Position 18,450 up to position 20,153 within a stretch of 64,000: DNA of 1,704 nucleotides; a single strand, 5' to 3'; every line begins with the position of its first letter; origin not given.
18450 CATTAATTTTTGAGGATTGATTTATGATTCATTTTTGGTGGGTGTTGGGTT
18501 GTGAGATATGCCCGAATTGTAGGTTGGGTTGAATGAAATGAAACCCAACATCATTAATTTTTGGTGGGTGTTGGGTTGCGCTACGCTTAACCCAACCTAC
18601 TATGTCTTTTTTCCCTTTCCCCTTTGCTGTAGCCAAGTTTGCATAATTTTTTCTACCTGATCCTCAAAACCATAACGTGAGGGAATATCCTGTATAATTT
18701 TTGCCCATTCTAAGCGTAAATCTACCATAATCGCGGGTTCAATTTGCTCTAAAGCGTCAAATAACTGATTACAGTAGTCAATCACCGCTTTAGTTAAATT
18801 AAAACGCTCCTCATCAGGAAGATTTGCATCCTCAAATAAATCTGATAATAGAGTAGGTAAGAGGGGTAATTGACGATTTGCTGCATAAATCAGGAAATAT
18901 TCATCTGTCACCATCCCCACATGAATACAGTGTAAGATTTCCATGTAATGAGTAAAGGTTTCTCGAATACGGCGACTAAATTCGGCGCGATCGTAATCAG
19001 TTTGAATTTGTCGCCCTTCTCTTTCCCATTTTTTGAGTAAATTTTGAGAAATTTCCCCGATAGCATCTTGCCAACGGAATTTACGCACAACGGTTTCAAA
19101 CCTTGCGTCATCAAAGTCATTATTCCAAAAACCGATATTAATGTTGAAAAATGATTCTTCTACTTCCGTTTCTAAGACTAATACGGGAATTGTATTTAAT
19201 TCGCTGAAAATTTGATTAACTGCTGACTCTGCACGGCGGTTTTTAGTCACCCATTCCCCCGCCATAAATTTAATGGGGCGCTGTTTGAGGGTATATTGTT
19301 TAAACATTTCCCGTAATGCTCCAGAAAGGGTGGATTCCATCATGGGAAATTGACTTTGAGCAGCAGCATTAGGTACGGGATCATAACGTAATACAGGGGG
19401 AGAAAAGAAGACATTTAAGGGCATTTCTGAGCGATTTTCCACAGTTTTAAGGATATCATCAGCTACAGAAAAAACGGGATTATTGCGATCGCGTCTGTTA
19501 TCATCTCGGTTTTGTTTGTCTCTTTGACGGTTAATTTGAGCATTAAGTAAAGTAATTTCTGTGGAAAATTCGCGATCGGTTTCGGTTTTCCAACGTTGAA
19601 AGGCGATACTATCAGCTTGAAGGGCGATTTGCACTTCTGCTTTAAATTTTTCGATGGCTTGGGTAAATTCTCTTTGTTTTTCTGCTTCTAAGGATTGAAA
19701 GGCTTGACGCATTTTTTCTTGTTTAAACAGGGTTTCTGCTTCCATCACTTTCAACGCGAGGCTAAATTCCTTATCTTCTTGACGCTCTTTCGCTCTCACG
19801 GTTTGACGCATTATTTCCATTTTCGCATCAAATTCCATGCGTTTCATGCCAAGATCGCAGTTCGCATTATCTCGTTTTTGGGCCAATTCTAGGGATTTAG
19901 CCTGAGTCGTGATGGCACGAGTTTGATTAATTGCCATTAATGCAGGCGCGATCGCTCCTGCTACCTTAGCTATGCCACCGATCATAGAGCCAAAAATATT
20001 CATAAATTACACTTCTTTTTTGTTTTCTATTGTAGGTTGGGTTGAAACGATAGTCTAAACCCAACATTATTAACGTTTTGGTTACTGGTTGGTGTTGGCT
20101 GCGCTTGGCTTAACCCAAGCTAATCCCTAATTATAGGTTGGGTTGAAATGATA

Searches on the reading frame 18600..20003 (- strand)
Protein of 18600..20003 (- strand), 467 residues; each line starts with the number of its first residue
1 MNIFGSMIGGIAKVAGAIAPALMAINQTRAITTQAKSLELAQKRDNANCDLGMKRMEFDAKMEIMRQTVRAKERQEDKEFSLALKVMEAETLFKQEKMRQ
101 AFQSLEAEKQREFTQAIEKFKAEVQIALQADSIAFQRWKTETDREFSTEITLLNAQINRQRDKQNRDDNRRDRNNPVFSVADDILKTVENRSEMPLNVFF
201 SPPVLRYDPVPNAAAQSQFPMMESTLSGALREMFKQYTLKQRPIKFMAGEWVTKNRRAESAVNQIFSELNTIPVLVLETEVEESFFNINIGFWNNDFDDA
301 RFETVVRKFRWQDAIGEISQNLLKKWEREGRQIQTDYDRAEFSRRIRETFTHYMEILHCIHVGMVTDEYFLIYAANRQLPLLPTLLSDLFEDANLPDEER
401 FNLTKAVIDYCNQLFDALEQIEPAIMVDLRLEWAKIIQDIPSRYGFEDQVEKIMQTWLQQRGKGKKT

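Call 5: search_protein_families(library=pfam, proteins=[window:18600-20003:-], max_evalue=0.1)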
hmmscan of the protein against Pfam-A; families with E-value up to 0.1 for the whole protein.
window:18600-20003:- (467 aa): 2 families
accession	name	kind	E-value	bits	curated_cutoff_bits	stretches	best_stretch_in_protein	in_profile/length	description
PF11172.13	DUF2959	-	0.0075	16.9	26.8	1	313-361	78-126/190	Protein of unknown function (DUF2959)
PF05347.21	Complex1_LYR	-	0.056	13.8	24.8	0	328-354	12-38/59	Complex 1 protein (LYR family)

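Call 9: search_protein_families(library=ncbifam, proteins=[window:18600-20003:-], max_evalue=1)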
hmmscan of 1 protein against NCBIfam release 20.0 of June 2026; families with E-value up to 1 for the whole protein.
window:18600-20003:- (467 aa): 1 family
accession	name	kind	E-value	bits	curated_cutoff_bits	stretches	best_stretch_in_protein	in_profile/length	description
NF010000.0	PRK13473.1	subfamily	0.11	11.1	615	1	105-184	22-101/475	aminobutyraldehyde dehydrogenase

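Call 10: search_protein_families(library=padloc, proteins=[window:18600-20003:-], max_evalue=1)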
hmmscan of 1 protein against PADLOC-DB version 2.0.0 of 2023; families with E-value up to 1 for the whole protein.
window:18600-20003:- (467 aa): 1 family
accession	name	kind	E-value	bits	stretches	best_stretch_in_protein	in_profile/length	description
PDLC04240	PDC-M01A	-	0.009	12.6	1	264-357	11-99/639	-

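Call 11: find_homologous_proteins(query=window:18600-20003:-)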
Query window:18600-20003:- (467 aa): 30 proteins with E <= 0.001 among 6126 candidates.
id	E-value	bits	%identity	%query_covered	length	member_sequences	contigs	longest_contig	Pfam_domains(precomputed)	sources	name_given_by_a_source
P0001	0.0e+0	1019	98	100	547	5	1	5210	-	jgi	-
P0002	1.2e-260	883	86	98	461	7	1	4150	-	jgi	-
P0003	1.7e-260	882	86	99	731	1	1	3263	PF13414.13,PF00515.35,PF05419.18,PF13181.13,PF07719.24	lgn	-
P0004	2.4e-258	875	86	99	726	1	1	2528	PF13414.13,PF00515.35,PF13181.13,PF07719.24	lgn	-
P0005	6.2e-247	837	79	99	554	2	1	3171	PF07719.24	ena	-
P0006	2.2e-212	724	89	74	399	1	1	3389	-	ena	-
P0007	3.8e-210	716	84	80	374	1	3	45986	-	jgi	jgi:hypothetical protein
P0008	1.5e-207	708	68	100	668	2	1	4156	PF13414.13,PF00515.35,PF13432.13,PF13181.13,PF07719.24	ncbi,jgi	jgi:tetratricopeptide (TPR) repeat protein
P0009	3.4e-147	509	82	58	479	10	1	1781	PF13414.13,PF00515.35,PF03781.23,PF13181.13,PF07719.24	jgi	jgi:hypothetical protein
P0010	4.6e-145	502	46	98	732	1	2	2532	PF13414.13,PF13371.13,PF00515.35,PF13432.13,PF13181.13,PF07719.24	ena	-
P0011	9.5e-136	471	75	63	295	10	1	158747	-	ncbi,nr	ncbi:MAG: hypothetical protein PT119_15050 [Aphanizomenon gracile PMC627.10]|nr:hypothetical protein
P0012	4.5e-131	456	45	98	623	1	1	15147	-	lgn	-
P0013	6.9e-131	455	68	64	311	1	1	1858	-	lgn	-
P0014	1.7e-122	428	76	56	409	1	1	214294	PF03781.23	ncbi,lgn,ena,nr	ncbi:MAG: formylglycine-generating enzyme family protein [Aphanizomenon gracile PMC638.10]|nr:formyl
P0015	4.5e-120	420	68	57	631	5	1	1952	PF13414.13,PF13371.13,PF00515.35,PF13424.13,PF13432.13,PF05419.18,PF13181.13,PF07719.24,PF13174.13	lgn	-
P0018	2.7e-90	321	77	39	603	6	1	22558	PF00515.35,PF03781.23,PF13181.13,PF07719.24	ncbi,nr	ncbi:SUMF1/EgtB/PvdO family nonheme iron enzyme [Dolichospermum sp. LEGE 00240]|nr:SUMF1/EgtB/PvdO f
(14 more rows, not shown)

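Call 14: find_encoding_contigs(protein=P0001, flank=5000, max_places=4)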
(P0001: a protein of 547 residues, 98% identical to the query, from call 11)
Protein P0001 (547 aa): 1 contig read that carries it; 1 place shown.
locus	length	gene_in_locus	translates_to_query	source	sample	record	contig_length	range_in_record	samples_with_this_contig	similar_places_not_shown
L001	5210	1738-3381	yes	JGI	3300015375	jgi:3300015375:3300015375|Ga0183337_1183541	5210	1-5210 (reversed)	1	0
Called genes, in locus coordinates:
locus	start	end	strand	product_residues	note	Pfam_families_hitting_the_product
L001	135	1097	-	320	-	PF09150:Carot_N, PF02136:NTF2, PF12680:SnoaL_2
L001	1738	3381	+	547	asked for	-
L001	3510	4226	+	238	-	PF05419:GUN4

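Call 15: find_encoding_contigs(protein=P0003, flank=5000, max_places=4)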
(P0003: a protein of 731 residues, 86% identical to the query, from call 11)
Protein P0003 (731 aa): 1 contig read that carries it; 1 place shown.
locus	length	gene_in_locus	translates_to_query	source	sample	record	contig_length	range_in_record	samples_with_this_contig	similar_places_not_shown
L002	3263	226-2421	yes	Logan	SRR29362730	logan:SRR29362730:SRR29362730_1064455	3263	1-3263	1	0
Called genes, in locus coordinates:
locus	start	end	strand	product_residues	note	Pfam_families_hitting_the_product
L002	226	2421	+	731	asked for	PF00515:TPR_1 (faint), PF13181:TPR_8 (faint), PF07719:TPR_2 (faint), PF13414:TPR_11 (faint), PF05419:GUN4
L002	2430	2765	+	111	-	-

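Call 16: find_encoding_contigs(protein=window:18600-20003:-, flank=10000, max_places=6)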
Protein window:18600-20003:- (467 aa): no gene with exactly this product is on record in the collection.

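Call 26: find_encoding_contigs(protein=P0002, flank=5000, max_places=3)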
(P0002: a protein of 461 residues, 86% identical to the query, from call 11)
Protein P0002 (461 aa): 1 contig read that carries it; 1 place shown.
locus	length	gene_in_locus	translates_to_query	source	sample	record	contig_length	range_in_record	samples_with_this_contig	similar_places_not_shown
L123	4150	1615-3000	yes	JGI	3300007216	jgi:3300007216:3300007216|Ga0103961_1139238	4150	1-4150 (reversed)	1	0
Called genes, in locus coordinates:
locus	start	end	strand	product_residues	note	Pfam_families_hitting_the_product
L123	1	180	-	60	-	?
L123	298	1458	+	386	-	-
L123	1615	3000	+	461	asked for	-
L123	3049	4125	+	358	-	PF07719:TPR_2 (faint), PF13181:TPR_8 (faint), PF13414:TPR_11 (faint), PF00515:TPR_1 (weak), PF05419:GUN4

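Call 27: find_encoding_contigs(protein=P0006, flank=5000, max_places=3)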
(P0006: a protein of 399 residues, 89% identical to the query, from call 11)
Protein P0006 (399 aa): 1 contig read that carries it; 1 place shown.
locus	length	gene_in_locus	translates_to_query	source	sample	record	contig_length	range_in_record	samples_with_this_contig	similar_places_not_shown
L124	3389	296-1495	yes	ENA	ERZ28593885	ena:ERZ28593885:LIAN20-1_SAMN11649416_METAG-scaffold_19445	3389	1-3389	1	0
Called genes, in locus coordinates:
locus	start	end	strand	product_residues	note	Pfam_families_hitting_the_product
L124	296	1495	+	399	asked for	-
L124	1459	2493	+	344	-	PF13414:TPR_11 (faint), PF13181:TPR_8 (faint), PF13371:TPR_9 (weak), PF13432:TPR_16 (weak), PF00515:TPR_1 (weak), PF07719:TPR_2 (weak), PF13432:TPR_16 (weak)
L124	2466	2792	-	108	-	-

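Call 28: find_encoding_contigs(protein=P0011, flank=10000, max_places=3)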
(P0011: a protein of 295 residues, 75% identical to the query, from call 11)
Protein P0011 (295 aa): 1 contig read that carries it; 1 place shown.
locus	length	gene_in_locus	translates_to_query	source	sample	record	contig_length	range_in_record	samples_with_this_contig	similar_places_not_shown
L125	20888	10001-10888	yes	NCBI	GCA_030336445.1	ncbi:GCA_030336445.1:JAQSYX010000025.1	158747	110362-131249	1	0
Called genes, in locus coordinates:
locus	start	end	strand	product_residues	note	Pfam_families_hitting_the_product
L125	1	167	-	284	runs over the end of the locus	PF01842:ACT, PF00551:Formyl_trans_N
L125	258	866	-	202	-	PF14238:DUF4340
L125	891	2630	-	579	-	PF00425:Chorismate_bind, PF01063:Aminotran_4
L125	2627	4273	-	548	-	PF23357:DUF7088, PF09822:ABC_transp_aux, PF23355:IFT52_GIFT (faint)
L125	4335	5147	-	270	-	PF12679:ABC2_membrane_2, PF12698:ABC2_membrane_3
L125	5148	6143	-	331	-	PF00005:ABC_tran, PF13304:AAA_21 (weak)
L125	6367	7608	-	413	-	-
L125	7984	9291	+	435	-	PF05195:AMP_N, PF00557:Peptidase_M24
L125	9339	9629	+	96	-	PF01909:NTP_transf_2, PF18765:Polbeta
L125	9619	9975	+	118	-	PF01934:HepT-like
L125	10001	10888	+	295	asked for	-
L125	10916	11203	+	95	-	PF20042:DUF6444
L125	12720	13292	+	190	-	PF10502:Peptidase_S26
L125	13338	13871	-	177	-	PF12836:HHH_3, PF03934:T2SSK (weak)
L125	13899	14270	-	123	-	PF05154:TM2, PF09851:SHOCT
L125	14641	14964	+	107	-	PF08855:DUF1825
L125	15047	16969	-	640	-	PF00912:Transgly, PF00905:Transpeptidase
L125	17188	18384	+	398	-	PF00579:tRNA-synt_1b, PF22421:SYY_C-terminal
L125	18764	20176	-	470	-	PF13506:Glyco_transf_21, PF00535:Glycos_transf_2, PF10111:Glyco_tranf_2_2 (faint), PF13641:Glyco_tranf_2_3, PF13632:Glyco_trans_2_3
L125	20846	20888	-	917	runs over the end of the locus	PF02629:CoA_binding, PF13380:CoA_binding_2, PF13607:Succ_CoA_lig, PF00549:Ligase_CoA (faint), PF19045:Ligase_CoA_2, PF13549:ATP-grasp_5, PF13302:Acetyltransf_3, PF00583:Acetyltransf_1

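Call 45: predict_structure(alignment_id=A1)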
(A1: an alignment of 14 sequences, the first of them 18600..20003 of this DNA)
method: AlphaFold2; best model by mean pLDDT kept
length: 467 residues; sequences in the alignment: 14
mean_pLDDT: 73.1   pTM: 0.58
mean pLDDT of the five models: 73.1, 71.4, 70.0, 66.0, 61.6
residues with pLDDT >= 90: 72; 70-90: 247; 50-70: 88; < 50: 60
segments of 3 or more residues with pLDDT < 50: 1-30, 168-178, 206-217, 252-256
pLDDT, mean of each block of 10 residues (from residue 1): 32 31 40 53 59 66 69 73 76 76 76 79 75 75 73 66 53 44 68 80 50 46 82 91 78 48 69 83 77 79 83 83 86 80 83 90 94 89 90 82 93 91 88 91 88 89 66
secondary structure, 60 per line:
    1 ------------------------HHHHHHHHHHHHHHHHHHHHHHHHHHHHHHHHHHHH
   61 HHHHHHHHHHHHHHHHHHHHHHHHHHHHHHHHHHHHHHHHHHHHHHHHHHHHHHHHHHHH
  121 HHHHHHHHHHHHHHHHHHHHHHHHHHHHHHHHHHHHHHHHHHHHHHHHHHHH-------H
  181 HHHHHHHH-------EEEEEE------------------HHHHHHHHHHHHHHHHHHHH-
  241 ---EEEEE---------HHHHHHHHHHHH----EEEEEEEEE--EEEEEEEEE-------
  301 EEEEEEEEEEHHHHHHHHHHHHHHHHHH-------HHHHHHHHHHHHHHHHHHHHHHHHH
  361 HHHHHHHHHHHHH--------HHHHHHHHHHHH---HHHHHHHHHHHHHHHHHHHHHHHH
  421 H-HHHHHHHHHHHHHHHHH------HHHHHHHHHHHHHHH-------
elements in order: H25-172 H180-188 E196-201 H220-239 E244-248 H258-269 E274-282 E285-293 E301-310 H311-328 H336-373 H382-393 H397-421 H423-439 H446-460

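Call 47: search_protein_representatives(protein=window:18600-20003:-)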
Query: 467 residues. Proteins with E-value up to 0.001 (for the whole library): 287; up to 1e-10: 210; up to 1e-30: 38. The best 150 are listed.
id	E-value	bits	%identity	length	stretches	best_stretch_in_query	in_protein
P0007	1.2e-210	716.2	84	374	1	92-464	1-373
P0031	1.4e-185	633.6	63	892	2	4-352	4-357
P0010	1.5e-145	501.8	50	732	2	59-461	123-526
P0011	3.0e-136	471.1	76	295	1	1-287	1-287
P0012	1.4e-131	455.7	46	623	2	37-463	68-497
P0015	1.4e-120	419.5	68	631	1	194-461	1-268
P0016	1.3e-117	409.8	51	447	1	4-389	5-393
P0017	6.7e-105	367.8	70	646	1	221-463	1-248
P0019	1.7e-90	320.4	74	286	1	7-212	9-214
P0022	1.2e-83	297.9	55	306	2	1-222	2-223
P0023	9.6e-74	265.2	59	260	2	39-241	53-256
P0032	1.3e-64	235.1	68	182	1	1-171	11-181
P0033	2.4e-47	178.2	73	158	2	1-100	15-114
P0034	4.2e-45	170.8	31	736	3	100-345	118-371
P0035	1.9e-44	168.7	31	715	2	83-332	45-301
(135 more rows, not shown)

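Call 54: search_protein_families(library=pfam, alignment_id=A4, max_evalue=0.001)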
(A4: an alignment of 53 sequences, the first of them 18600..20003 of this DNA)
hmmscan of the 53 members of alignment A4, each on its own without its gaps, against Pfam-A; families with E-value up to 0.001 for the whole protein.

A. member 1, window:18600-20003:- (467 aa): 0 families

B. families by the number of members that match (of 53 scanned): 97 families (the first 25 are shown)
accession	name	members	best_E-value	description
PF03781.23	FGE-sulfatase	27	2.6e-60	Sulfatase-modifying factor enzyme 1-like domain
PF00515.34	TPR_1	22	5e-33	Tetratricopeptide repeat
PF07719.23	TPR_2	21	2.3e-29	Tetratricopeptide repeat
PF13181.12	TPR_8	17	5.2e-20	Tetratricopeptide repeat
PF13414.12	TPR_11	16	9.1e-27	TPR repeat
PF13432.12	TPR_16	16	1.7e-16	Tetratricopeptide repeat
PF13371.12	TPR_9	15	8.1e-16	Tetratricopeptide repeat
PF13424.12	TPR_12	15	1.3e-10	Tetratricopeptide repeat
PF25173.1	Beta-prop_WDR3_1st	11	1e-167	WDR3 first beta-propeller domain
PF00400.38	WD40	11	1.2e-128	WD domain, G-beta repeat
PF25174.1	Beta-prop_THOC3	11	1.3e-124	THOC3 beta-propeller domain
PF24814.1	WD40_Prp19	11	1.4e-103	Prp19 WD40 domain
PF25175.1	Beta-prop_WDR5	11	2.8e-97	WDR5 beta-propeller domain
PF25172.1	Beta-prop_WDR3_2nd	11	2.6e-95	WDR3 second beta-propeller domain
PF24807.1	WD40_CDC20-Fz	11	3.6e-93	CDC20/Fizzy WD40 domain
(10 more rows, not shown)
